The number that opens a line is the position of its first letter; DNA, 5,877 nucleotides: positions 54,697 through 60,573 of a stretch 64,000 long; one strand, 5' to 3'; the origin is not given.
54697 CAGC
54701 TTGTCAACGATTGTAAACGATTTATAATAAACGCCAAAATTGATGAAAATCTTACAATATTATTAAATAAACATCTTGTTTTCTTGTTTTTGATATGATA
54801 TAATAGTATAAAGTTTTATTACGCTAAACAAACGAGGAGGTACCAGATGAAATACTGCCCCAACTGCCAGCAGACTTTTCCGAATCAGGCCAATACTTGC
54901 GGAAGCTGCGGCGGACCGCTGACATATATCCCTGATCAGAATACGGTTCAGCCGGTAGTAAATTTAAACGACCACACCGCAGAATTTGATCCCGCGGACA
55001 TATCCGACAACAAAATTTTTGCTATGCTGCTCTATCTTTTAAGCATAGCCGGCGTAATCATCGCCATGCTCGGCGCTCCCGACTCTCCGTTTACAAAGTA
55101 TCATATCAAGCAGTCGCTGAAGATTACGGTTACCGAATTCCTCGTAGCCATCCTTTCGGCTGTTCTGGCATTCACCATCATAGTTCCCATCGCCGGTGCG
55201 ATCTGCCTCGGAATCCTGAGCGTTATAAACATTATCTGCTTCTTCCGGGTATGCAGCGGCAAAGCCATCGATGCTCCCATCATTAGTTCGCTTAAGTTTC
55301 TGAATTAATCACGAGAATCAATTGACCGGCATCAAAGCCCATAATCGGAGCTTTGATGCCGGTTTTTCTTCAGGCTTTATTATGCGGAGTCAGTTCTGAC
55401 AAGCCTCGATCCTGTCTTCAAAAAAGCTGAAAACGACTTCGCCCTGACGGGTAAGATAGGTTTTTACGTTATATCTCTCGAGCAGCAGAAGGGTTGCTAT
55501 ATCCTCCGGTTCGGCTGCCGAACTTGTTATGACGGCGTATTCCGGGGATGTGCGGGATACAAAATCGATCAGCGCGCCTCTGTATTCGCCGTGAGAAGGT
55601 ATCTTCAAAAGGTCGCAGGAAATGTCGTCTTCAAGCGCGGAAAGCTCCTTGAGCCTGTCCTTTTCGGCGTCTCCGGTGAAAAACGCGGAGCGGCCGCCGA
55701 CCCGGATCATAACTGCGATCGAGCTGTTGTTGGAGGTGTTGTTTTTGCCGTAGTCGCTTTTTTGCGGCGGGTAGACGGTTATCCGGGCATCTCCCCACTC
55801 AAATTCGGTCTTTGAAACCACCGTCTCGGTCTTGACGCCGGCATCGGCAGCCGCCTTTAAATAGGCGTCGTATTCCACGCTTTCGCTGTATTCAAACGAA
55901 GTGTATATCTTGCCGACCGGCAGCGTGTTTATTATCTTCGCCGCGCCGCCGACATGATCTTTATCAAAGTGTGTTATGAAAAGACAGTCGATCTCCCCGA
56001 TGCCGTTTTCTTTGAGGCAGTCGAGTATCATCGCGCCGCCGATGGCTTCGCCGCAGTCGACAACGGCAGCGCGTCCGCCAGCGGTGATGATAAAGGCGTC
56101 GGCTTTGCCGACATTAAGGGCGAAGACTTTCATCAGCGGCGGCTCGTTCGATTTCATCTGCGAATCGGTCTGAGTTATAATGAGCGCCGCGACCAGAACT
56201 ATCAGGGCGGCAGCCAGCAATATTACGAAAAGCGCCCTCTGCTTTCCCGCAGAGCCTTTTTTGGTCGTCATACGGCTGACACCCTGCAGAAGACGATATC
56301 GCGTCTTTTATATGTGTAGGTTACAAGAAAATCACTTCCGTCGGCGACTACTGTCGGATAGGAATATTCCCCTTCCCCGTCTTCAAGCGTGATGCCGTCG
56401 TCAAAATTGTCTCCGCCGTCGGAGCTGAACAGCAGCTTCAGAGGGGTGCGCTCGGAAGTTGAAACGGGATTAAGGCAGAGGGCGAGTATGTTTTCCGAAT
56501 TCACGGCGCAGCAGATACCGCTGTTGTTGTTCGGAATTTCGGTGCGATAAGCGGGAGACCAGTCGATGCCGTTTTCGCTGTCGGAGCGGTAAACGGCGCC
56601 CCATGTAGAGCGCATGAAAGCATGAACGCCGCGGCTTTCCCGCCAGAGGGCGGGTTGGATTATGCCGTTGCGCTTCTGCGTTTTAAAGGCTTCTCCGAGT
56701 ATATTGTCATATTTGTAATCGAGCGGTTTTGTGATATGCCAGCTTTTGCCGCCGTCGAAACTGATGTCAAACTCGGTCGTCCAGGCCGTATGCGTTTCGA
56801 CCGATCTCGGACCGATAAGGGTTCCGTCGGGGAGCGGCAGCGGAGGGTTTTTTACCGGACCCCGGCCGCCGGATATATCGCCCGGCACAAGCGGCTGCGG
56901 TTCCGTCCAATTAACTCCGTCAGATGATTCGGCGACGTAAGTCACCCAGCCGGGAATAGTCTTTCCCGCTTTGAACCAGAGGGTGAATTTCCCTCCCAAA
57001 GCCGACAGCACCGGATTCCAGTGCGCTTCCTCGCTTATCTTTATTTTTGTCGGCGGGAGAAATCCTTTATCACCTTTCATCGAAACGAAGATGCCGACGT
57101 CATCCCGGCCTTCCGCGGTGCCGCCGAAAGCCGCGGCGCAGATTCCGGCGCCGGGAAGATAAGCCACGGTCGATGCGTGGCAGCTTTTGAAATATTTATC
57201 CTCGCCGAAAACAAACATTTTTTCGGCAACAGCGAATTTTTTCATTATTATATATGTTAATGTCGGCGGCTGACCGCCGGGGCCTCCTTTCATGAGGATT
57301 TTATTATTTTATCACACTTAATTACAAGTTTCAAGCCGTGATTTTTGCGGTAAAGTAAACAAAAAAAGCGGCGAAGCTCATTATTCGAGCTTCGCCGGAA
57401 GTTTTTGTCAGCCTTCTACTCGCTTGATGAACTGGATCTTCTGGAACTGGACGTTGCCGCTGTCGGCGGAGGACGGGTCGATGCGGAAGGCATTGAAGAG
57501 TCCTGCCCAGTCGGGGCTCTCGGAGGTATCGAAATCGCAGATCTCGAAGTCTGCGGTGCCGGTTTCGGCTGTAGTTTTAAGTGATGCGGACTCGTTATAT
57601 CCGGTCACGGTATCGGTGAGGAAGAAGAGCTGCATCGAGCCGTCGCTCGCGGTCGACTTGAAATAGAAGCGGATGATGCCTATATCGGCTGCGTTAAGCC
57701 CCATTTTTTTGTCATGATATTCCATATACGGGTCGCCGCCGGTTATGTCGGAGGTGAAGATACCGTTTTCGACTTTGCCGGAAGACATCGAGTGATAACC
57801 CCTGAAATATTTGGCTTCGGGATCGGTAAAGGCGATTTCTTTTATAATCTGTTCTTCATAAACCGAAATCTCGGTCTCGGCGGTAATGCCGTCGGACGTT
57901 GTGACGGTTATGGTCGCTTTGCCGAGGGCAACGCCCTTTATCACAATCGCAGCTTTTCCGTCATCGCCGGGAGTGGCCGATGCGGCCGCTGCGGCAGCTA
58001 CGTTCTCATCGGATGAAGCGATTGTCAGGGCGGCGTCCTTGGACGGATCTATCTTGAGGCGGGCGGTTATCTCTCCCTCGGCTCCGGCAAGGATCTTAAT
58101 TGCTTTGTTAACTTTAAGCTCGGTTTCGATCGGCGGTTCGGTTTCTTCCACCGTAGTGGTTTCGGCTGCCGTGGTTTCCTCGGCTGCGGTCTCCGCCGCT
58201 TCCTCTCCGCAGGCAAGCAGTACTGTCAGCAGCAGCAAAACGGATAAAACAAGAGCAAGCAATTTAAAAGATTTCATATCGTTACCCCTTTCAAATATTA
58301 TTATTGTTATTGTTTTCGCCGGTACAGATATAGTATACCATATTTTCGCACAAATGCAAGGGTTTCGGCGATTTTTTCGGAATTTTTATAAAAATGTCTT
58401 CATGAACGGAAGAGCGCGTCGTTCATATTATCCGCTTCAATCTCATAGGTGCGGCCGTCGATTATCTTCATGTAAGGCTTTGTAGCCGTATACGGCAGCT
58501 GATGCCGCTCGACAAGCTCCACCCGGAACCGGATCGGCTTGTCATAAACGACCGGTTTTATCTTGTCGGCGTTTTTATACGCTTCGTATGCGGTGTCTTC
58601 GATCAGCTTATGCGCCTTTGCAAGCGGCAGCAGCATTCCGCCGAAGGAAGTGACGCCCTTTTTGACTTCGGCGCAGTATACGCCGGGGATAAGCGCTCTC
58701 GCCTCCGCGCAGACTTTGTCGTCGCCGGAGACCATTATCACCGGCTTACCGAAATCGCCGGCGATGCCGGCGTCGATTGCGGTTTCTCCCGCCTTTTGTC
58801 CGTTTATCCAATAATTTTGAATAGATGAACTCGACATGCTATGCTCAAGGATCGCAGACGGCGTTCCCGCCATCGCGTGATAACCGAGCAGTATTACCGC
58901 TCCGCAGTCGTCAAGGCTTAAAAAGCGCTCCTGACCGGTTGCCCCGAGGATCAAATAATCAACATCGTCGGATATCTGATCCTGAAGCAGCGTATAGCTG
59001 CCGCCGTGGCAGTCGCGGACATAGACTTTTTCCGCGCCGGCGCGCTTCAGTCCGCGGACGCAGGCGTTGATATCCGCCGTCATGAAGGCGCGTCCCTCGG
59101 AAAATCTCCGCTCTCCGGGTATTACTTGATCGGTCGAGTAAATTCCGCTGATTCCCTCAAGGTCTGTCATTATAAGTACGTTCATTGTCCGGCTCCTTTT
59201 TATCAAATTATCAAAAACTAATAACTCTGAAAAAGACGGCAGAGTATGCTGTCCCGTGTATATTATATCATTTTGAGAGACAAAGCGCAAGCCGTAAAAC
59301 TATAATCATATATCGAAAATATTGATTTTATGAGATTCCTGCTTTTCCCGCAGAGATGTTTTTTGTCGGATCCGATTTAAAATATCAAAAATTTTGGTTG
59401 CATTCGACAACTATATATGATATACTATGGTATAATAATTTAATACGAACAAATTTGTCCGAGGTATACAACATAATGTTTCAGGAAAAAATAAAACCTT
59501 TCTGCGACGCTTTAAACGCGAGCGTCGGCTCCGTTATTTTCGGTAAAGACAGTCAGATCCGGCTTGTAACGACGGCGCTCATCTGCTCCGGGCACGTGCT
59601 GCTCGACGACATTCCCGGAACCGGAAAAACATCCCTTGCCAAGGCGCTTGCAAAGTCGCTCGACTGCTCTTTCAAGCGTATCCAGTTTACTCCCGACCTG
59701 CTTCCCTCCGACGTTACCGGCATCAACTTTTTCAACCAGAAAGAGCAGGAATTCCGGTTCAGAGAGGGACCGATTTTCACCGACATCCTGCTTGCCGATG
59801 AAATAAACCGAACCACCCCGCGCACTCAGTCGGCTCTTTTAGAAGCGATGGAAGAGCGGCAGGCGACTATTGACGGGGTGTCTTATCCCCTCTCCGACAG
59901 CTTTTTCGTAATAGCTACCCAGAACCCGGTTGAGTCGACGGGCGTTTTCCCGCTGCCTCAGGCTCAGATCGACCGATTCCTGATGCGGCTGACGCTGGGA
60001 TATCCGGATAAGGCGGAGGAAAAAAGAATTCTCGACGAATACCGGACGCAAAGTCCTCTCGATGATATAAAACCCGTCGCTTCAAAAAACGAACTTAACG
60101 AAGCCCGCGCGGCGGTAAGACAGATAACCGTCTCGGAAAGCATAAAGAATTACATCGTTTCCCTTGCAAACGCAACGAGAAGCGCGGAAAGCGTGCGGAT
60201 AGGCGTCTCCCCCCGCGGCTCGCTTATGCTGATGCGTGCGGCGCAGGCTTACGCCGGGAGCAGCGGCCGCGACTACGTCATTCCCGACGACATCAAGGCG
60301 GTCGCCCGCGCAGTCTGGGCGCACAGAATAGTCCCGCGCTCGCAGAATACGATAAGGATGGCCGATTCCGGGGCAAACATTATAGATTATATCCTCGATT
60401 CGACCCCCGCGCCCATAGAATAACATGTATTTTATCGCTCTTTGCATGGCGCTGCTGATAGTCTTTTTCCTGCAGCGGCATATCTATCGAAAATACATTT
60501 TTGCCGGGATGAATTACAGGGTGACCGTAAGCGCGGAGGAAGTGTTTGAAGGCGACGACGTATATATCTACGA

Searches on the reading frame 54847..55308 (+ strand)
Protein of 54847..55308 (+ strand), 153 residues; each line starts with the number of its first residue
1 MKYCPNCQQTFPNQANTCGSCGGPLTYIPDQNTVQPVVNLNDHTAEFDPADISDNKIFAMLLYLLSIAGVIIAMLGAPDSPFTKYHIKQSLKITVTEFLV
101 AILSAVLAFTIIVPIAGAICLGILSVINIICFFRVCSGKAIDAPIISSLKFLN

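Call 104: search_protein_families(library=pfam, proteins=[window:54847-55308:+], max_evalue=0.001)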
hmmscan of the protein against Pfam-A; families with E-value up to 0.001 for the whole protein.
window:54847-55308:+ (153 aa): 2 families
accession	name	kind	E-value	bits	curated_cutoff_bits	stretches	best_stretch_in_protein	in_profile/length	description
PF09685.15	DUF4870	-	8.3e-05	23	25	1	60-145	16-102/107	Domain of unknown function (DUF4870)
PF12773.13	DZR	-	0.00015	22.3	27.3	1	4-26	1-23/45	Double zinc ribbon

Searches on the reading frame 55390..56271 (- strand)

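Call 8: search_protein_families(library=pfam, proteins=[window:55390-56271:-], max_evalue=0.001)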
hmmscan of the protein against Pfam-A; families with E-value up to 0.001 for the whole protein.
window:55390-56271:- (293 aa): 2 families
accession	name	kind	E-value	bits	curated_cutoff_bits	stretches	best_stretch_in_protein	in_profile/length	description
PF00753.33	Lactamase_B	-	2.9e-13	50.7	22.7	1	54-223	3-167/196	Metallo-beta-lactamase superfamily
PF12706.13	Lactamase_B_2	-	7e-08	32.7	27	1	71-204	5-145/200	Beta-lactamase superfamily domain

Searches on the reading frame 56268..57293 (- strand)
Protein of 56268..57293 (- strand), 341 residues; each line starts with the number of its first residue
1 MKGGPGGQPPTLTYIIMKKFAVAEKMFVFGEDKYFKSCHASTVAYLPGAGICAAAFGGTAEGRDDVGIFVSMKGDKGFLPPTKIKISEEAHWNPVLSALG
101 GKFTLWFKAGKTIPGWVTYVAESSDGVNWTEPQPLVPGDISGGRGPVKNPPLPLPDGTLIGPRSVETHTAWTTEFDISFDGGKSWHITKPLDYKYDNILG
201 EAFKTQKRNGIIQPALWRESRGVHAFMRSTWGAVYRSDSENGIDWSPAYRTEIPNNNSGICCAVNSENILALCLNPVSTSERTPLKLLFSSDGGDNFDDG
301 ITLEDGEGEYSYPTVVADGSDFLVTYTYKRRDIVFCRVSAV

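Call 8: search_protein_families(library=pfam, proteins=[window:56268-57293:-], max_evalue=0.001)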
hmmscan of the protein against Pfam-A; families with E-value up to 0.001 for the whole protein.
window:56268-57293:- (341 aa): 1 family
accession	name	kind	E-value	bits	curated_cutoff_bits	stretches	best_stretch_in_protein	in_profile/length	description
PF13088.12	BNR_2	-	3.1e-48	165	31.4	1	51-319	3-271/277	BNR repeat-like domain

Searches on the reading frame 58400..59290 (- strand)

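Call 8: search_protein_families(library=pfam, proteins=[window:58400-59290:-], max_evalue=0.001)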
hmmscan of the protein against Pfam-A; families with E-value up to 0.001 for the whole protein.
window:58400-59290:- (296 aa): 1 family
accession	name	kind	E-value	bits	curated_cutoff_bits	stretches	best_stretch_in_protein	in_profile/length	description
PF04951.18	Peptidase_M55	-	5.5e-67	226.4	25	1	36-293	1-259/264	D-aminopeptidase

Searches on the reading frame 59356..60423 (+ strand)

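Call 8: search_protein_families(library=pfam, proteins=[window:59356-60423:+], max_evalue=0.001)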
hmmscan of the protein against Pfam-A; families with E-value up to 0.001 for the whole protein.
window:59356-60423:+ (355 aa): 7 families
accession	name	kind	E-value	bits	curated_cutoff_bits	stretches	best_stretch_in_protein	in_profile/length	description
PF07726.17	AAA_3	-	8.4e-63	210.5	27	1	80-210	1-131/131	ATPase family associated with various cellular activities (AAA)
PF17863.7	AAA_lid_2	-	1.9e-22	79.2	22.7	1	273-330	2-59/74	AAA lid domain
PF07728.20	AAA_5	-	3.6e-12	46.9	22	1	86-208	7-139/139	AAA domain (dynein-related subfamily)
PF00004.35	AAA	-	8.3e-09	36.4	21.2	1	86-192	6-111/131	ATPase family associated with various cellular activities (AAA)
PF20030.5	bpMoxR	-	4.7e-06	26.3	27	1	57-227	10-179/205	MoxR domain in the MoxR-vWA-beta-propeller ternary systems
PF05496.18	RuvB_N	-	1.3e-05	25.5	27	1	79-170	34-113/159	Holliday junction DNA helicase RuvB P-loop domain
PF00493.29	MCM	-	0.00045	19.8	23.3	1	72-193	51-175/224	MCM P-loop domain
